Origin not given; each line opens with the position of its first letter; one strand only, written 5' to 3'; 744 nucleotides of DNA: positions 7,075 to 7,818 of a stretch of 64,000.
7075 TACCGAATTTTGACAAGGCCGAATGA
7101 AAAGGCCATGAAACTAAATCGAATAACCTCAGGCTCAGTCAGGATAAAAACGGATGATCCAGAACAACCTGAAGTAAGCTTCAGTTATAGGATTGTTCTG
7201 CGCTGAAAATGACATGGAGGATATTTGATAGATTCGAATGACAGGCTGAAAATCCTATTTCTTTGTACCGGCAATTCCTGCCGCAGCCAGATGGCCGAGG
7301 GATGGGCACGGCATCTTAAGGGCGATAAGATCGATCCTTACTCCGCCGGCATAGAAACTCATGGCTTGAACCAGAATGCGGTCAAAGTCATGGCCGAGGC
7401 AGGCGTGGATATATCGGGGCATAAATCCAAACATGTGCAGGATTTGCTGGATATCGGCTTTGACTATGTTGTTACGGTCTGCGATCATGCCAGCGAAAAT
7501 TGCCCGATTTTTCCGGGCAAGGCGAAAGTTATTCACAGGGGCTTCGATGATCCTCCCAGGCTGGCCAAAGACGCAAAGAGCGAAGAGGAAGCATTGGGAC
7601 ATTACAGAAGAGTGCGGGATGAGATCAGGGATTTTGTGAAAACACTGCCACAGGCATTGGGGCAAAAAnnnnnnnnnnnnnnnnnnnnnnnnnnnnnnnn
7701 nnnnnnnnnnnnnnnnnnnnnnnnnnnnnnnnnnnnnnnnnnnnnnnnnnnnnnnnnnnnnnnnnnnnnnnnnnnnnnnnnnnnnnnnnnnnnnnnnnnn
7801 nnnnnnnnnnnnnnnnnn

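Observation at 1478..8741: Ten-gene ars operon that embeds what looks like a complete cytoplasm-to-periplasm thiol/selenol relay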

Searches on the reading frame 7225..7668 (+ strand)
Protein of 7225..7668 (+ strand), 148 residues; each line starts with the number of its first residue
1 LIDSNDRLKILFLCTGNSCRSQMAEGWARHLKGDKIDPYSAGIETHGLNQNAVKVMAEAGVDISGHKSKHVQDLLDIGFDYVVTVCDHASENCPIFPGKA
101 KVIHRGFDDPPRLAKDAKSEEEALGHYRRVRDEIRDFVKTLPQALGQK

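Call 6: search_protein_families(library=ncbifam, proteins=[window:7225-7668:+], max_evalue=0.01)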
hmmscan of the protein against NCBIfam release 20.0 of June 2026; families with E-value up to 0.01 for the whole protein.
window:7225-7668:+ (148 aa): 5 families
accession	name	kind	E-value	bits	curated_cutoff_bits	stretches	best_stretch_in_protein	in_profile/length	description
TIGR02691.1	arsC_pI258_fam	equivalog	1.7e-44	151.1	174.3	1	10-141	1-129/129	arsenate reductase (thioredoxin)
NF010053.0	PRK13530.1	subfamily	3e-42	144.1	215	1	8-141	4-128/133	arsenate reductase (thioredoxin)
TIGR02689.1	ars_reduc_gluta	equivalog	1e-23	83.9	157.6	1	9-141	2-125/126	arsenate reductase, glutathione/glutaredoxin type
NF008486.0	PRK11391.1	equivalog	1.5e-06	28.8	247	1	10-85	9-86/148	phosphotyrosine-protein phosphatase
NF007520.0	PRK10126.1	equivalog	2.5e-06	28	243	1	9-109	4-108/147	low molecular weight protein-tyrosine-phosphatase Wzb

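Call 7: search_protein_families(library=pfam, proteins=[window:7225-7668:+], max_evalue=0.01)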
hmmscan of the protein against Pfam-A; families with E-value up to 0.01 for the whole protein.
window:7225-7668:+ (148 aa): 1 family
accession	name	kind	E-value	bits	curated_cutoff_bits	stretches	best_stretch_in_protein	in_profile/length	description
PF01451.26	LMWPc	-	4.6e-19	69.5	23.2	1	10-139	1-141/144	Low molecular weight phosphotyrosine protein phosphatase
